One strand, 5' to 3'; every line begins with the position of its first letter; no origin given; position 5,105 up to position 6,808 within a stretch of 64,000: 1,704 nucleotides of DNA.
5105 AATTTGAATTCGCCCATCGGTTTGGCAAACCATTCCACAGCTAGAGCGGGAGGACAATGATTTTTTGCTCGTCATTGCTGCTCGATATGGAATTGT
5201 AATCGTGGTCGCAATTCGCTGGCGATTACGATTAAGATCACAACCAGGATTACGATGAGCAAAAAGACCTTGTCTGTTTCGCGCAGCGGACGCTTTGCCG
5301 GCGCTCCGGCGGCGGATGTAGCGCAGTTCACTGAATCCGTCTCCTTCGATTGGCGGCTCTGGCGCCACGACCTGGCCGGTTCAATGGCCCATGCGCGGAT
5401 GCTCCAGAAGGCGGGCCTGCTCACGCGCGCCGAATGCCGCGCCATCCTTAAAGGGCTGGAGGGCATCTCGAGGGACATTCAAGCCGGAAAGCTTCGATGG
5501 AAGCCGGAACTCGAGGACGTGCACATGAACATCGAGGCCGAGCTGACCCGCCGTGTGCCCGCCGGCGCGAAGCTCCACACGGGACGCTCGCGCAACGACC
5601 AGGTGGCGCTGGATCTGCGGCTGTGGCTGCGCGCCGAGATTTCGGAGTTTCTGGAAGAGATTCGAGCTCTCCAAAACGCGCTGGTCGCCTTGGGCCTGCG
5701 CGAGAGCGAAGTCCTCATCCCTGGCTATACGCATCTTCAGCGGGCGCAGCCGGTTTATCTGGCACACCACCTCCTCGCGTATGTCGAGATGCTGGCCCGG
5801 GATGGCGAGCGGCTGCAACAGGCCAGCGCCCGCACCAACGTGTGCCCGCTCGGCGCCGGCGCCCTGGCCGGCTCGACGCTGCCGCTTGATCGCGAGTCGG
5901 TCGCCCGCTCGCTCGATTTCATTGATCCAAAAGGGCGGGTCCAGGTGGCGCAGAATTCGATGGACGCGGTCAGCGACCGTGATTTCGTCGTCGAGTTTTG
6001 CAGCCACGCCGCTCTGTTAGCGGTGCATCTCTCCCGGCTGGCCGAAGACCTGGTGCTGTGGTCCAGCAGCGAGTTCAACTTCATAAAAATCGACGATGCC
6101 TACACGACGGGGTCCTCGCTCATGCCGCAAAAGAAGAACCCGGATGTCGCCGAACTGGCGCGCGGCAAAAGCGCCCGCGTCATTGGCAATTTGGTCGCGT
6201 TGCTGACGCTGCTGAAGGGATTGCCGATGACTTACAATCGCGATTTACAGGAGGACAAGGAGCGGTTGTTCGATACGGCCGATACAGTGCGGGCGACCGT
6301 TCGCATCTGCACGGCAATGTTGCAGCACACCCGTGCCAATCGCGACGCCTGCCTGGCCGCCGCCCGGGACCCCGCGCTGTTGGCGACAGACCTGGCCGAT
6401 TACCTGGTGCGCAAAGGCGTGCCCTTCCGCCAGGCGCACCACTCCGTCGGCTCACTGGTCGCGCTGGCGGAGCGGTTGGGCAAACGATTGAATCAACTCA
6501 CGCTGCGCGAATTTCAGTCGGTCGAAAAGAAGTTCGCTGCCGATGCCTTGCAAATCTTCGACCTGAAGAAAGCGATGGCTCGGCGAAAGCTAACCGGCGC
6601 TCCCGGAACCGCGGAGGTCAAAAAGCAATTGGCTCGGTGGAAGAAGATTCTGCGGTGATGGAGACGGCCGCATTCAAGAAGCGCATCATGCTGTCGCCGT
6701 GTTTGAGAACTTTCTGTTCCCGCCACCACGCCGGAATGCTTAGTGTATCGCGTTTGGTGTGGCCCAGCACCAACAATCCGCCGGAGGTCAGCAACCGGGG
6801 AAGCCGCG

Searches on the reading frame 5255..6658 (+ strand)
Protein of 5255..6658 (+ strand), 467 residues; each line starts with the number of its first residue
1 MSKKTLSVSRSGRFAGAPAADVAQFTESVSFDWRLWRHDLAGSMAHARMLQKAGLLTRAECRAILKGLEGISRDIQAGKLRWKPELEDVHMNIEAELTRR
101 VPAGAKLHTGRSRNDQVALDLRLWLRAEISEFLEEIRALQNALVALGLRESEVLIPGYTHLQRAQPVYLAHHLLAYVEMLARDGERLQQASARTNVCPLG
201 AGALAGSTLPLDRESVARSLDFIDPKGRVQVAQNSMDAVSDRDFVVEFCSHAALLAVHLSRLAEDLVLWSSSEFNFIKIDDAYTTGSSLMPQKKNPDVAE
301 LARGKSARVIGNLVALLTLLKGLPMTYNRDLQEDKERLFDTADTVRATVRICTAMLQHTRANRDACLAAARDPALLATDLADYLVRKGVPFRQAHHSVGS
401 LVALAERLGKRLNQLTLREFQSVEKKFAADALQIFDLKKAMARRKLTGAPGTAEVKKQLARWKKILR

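Call 68: search_protein_families(library=pfam, proteins=[window:5255-6658:+], max_evalue=0.00001)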
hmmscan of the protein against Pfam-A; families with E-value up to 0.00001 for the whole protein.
window:5255-6658:+ (467 aa): 2 families
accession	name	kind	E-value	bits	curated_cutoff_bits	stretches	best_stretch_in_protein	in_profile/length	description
PF00206.25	Lyase_1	-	3.1e-76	257.2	27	1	12-311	1-312/312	Lyase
PF14698.11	ASL_C2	-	1.6e-25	89.8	27.3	1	375-441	2-68/69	Argininosuccinate lyase C-terminal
